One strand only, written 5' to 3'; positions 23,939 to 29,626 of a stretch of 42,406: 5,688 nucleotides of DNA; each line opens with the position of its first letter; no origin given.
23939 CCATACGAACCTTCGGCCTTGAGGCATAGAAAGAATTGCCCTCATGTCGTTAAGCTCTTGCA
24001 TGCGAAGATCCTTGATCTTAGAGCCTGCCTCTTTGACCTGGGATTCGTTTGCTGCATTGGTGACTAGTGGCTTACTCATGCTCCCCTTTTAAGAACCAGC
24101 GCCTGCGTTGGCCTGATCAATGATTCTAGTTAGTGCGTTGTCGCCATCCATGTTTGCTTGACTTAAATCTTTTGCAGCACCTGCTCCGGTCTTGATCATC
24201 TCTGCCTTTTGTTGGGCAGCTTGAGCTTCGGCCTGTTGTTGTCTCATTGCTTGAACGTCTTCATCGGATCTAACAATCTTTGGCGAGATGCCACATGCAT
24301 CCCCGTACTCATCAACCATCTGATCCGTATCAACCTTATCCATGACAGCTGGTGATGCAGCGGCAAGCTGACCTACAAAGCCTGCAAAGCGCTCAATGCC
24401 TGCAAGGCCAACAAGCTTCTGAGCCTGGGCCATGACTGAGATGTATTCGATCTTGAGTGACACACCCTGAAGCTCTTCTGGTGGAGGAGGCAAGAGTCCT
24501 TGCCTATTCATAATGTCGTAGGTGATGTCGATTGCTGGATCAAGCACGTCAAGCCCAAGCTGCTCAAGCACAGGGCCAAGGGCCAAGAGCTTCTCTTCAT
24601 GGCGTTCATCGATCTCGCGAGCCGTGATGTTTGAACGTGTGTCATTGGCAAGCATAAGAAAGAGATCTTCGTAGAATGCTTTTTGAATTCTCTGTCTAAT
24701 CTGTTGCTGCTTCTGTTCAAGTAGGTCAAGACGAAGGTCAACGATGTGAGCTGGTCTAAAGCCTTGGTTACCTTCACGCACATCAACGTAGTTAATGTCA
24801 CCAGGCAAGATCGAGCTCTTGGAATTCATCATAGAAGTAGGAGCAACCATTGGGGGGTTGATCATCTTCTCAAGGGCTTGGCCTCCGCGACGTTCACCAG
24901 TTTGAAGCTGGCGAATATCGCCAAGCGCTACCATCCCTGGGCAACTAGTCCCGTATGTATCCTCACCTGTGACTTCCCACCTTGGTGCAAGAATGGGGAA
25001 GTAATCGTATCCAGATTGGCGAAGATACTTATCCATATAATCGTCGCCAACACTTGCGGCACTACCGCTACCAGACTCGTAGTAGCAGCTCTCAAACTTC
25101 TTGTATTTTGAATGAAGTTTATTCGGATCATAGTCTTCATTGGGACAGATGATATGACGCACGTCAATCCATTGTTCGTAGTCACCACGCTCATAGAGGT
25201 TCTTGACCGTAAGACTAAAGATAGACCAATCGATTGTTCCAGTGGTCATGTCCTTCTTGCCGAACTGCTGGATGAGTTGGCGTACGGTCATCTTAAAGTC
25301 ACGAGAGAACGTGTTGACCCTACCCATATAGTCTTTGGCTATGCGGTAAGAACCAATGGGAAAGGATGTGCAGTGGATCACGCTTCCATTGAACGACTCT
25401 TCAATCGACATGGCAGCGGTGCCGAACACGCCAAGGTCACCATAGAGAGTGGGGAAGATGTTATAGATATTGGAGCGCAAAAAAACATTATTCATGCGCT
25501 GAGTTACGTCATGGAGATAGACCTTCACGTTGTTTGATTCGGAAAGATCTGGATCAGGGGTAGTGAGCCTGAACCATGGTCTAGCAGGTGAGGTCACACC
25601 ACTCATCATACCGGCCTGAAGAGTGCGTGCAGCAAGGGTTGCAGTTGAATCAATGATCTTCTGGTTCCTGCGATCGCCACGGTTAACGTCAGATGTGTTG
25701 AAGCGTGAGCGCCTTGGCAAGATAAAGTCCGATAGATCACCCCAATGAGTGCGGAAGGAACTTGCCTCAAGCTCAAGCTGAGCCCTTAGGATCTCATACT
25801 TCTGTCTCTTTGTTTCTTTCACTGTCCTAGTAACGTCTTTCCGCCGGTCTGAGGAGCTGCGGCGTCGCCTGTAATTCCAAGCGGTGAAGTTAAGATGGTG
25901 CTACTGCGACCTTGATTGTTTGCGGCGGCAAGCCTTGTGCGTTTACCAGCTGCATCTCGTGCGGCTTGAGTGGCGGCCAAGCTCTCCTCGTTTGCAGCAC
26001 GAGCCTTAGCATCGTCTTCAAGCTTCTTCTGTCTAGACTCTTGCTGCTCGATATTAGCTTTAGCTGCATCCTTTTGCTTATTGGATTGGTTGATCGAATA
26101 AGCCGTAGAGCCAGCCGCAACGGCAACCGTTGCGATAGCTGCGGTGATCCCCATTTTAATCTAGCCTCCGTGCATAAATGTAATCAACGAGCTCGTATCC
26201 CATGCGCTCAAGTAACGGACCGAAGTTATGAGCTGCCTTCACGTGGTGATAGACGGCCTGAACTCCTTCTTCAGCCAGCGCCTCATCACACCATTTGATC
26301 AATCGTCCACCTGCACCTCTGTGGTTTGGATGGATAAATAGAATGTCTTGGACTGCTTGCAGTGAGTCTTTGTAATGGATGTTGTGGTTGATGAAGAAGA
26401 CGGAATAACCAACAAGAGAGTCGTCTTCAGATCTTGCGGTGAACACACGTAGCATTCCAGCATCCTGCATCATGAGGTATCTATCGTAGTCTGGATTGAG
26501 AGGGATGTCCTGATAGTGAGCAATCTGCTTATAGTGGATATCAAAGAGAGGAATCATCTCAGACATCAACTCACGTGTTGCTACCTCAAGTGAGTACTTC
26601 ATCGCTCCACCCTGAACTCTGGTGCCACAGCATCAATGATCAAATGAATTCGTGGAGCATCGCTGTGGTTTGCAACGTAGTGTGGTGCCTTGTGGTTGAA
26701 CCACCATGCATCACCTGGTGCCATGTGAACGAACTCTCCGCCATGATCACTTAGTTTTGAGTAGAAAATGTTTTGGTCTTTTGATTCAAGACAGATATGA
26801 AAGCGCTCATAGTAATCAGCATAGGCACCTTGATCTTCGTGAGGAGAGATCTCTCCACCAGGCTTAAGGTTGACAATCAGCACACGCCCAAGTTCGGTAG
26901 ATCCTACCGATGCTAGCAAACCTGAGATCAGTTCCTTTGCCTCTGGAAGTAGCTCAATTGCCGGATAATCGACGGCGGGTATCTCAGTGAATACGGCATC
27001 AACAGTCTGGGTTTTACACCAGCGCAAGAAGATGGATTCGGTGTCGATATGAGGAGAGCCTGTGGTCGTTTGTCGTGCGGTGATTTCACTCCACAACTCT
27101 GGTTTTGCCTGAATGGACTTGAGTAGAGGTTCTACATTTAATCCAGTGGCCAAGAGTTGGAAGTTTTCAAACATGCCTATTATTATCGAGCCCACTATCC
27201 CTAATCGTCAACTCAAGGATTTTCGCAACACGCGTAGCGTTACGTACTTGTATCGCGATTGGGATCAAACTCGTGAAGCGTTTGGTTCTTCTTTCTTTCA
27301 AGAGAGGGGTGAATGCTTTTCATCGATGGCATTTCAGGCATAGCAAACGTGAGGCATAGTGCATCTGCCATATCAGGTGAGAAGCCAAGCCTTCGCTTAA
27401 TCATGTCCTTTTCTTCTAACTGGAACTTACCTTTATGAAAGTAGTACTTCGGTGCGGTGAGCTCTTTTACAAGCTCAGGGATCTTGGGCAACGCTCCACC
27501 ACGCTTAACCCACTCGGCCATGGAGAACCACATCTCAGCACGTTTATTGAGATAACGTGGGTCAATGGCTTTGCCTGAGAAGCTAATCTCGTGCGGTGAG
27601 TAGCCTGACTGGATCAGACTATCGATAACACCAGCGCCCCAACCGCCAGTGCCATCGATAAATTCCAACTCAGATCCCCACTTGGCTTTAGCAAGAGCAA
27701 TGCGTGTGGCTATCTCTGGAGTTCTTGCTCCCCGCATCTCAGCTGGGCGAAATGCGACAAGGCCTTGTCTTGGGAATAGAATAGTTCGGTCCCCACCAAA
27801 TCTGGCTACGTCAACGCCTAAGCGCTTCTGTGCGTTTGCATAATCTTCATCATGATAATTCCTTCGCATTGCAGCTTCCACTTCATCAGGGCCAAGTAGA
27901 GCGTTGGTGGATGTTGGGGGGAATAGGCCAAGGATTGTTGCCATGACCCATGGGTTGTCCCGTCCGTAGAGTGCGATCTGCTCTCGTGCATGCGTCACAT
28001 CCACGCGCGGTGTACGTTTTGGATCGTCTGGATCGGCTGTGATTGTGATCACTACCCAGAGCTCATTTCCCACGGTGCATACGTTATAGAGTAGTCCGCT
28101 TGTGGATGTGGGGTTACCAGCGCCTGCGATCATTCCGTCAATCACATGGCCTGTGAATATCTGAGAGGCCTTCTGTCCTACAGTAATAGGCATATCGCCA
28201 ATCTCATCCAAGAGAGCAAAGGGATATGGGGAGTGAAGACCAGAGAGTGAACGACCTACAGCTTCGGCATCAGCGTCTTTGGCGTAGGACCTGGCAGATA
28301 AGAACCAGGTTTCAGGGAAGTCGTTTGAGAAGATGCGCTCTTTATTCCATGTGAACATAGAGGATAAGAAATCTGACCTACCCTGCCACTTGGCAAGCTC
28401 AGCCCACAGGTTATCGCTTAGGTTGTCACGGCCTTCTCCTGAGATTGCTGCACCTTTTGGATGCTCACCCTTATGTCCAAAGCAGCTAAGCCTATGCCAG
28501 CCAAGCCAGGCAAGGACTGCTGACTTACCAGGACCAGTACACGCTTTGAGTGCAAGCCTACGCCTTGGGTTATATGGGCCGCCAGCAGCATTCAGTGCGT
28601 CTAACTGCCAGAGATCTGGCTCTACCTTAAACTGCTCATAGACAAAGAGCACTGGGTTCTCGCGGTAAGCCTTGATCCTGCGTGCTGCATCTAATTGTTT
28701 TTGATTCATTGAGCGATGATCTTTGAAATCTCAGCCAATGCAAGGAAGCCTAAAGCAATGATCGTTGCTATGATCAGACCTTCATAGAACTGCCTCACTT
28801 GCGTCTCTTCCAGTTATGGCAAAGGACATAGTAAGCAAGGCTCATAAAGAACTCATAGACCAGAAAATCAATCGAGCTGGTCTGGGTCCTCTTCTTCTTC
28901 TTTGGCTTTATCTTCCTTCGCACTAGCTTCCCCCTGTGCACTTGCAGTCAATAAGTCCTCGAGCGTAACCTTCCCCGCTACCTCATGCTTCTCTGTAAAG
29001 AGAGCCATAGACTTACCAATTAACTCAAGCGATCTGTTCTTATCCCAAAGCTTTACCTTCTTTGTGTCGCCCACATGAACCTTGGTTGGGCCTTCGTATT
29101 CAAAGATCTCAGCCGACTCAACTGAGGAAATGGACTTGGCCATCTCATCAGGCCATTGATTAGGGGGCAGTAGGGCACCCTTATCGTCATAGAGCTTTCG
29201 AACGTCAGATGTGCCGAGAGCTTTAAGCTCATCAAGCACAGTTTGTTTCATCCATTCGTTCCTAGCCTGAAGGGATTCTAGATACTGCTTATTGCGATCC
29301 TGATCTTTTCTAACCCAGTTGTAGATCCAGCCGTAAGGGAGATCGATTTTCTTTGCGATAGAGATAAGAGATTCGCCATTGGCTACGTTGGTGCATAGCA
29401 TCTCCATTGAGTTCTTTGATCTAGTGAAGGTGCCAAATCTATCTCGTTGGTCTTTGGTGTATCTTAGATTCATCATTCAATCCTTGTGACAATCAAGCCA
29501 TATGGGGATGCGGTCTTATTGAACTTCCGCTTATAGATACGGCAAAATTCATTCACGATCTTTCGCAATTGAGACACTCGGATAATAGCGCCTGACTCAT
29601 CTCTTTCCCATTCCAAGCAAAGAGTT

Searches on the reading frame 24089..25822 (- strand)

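Call 12: search_protein_families(library=pfam, proteins=[window:24089-25822:-], max_evalue=0.01)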
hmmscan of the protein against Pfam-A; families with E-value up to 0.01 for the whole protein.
window:24089-25822:- (577 aa): 1 family
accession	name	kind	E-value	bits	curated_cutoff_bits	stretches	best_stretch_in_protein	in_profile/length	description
PF12236.14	Head-tail_con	-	1.3e-159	532.2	27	1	9-517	4-489/489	Bacteriophage head to tail connecting protein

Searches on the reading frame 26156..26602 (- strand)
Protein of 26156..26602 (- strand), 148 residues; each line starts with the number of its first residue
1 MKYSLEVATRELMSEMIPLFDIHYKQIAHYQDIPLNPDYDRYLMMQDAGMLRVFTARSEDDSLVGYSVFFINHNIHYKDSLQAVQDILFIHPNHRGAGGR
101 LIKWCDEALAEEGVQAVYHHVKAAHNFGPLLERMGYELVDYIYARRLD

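Call 49: search_protein_families(library=pfam, proteins=[window:26156-26602:-], max_evalue=0.01)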
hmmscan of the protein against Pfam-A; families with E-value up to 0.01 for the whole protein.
window:26156-26602:- (148 aa): 2 families
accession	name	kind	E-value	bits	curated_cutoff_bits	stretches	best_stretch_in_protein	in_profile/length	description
PF00583.31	Acetyltransf_1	-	0.00012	22.7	20.7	1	46-126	30-104/116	Acetyltransferase (GNAT) family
PF13508.13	Acetyltransf_7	-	0.00039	21.2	27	1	53-137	5-83/84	Acetyltransferase (GNAT) domain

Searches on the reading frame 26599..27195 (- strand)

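Call 49: search_protein_families(library=pfam, proteins=[window:26599-27195:-], max_evalue=0.01)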
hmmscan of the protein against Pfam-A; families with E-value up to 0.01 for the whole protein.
window:26599-27195:- (198 aa): 2 families
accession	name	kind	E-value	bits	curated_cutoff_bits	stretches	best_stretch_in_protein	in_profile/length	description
PF05118.21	Asp_Arg_Hydrox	-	6.9e-12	45.9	22.6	1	79-192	52-157/157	Aspartyl/Asparaginyl beta-hydroxylase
PF07883.17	Cupin_2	-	1.3e-05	25.2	27.2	1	151-181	33-63/70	Cupin domain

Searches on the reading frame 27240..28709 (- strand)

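Call 12: search_protein_families(library=pfam, proteins=[window:27240-28709:-], max_evalue=0.01)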
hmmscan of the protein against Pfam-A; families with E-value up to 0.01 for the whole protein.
window:27240-28709:- (489 aa): 0 families

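Call 27: search_protein_families(library=phrogs, proteins=[window:27240-28709:-], max_evalue=0.001)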
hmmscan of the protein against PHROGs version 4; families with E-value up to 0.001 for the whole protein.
window:27240-28709:- (489 aa): 2 families
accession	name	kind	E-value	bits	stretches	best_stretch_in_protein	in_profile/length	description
phrog_2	-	head and packaging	7.2e-21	75.6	1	11-468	250-601/807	terminase large subunit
phrog_5902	-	unknown function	3.2e-14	54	1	12-313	15-304/359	-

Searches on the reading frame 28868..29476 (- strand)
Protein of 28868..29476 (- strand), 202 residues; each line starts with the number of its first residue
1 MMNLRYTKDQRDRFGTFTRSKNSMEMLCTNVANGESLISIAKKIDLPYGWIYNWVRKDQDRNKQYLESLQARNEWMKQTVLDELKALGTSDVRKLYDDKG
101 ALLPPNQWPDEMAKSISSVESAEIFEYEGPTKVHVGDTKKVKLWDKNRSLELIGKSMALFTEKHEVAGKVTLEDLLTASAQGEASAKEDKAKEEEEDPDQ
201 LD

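Call 27: search_protein_families(library=phrogs, proteins=[window:28868-29476:-], max_evalue=0.001)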
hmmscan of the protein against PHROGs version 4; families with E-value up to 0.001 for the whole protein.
window:28868-29476:- (202 aa): 2 families
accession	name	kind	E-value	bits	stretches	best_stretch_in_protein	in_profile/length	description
phrog_51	-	head and packaging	5.9e-10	40.3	1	63-196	139-255/261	terminase small subunit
phrog_1482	-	head and packaging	1.2e-06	29.1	1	10-82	8-79/147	terminase small subunit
